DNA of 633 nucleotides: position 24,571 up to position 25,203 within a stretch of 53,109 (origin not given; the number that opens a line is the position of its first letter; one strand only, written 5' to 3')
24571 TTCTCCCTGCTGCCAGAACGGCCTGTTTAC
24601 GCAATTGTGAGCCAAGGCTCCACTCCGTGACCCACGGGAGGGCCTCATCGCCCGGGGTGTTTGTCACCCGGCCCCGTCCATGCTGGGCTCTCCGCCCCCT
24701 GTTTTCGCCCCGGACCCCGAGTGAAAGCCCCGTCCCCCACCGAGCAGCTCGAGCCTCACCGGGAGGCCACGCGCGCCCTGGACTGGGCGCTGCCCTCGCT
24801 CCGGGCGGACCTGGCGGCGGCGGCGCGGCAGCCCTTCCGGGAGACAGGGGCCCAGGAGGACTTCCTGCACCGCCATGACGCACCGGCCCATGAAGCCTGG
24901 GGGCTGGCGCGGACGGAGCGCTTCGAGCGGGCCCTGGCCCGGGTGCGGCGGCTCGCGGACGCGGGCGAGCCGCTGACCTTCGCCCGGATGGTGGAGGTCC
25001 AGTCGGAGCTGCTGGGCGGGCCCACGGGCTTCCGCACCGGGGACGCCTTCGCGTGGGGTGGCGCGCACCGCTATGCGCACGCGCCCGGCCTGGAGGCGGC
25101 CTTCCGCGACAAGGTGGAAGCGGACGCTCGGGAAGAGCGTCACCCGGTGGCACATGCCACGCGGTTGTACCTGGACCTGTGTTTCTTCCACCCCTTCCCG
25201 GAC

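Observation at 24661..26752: Three-gene translationally coupled module: Fic-fold protein with degenerate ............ motif plus two paralogous proteins of unknown family (GGYCWCH motif)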

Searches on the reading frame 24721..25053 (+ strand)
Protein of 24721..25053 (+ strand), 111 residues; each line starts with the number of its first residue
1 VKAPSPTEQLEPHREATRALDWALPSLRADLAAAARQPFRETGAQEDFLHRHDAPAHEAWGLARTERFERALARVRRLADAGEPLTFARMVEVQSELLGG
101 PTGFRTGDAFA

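Call 64: search_solved_structures(query=A6, max_evalue=10, show_alignments=5)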
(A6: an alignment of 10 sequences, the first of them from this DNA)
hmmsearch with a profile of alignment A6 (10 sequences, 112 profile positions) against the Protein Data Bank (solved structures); distinct sequences matched with E-value up to 10: 1.
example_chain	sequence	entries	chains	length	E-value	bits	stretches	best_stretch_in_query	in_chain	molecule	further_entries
4hvz_A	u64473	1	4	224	0.89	12.9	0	55-94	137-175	26 kDa periplasmic immunogenic protein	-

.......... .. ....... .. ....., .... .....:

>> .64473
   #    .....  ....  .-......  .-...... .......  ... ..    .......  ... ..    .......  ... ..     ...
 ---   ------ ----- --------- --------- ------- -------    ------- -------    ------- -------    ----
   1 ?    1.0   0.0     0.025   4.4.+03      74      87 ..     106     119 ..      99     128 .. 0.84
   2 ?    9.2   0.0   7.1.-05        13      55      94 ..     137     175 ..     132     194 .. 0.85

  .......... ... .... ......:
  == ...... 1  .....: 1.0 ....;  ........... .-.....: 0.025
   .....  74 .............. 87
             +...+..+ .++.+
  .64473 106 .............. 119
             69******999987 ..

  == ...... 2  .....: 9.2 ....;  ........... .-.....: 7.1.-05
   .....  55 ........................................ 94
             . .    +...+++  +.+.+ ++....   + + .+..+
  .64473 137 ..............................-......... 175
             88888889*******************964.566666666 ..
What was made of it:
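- On Class II Fic (cis N-terminal inhibitory helix): No residue-level alignment to a solved inhibitory helix was obtained (call 64).
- Tried and rejected: A profile of the Fic N-terminal 110 residues against PDB sequences gave nothing (call 64).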
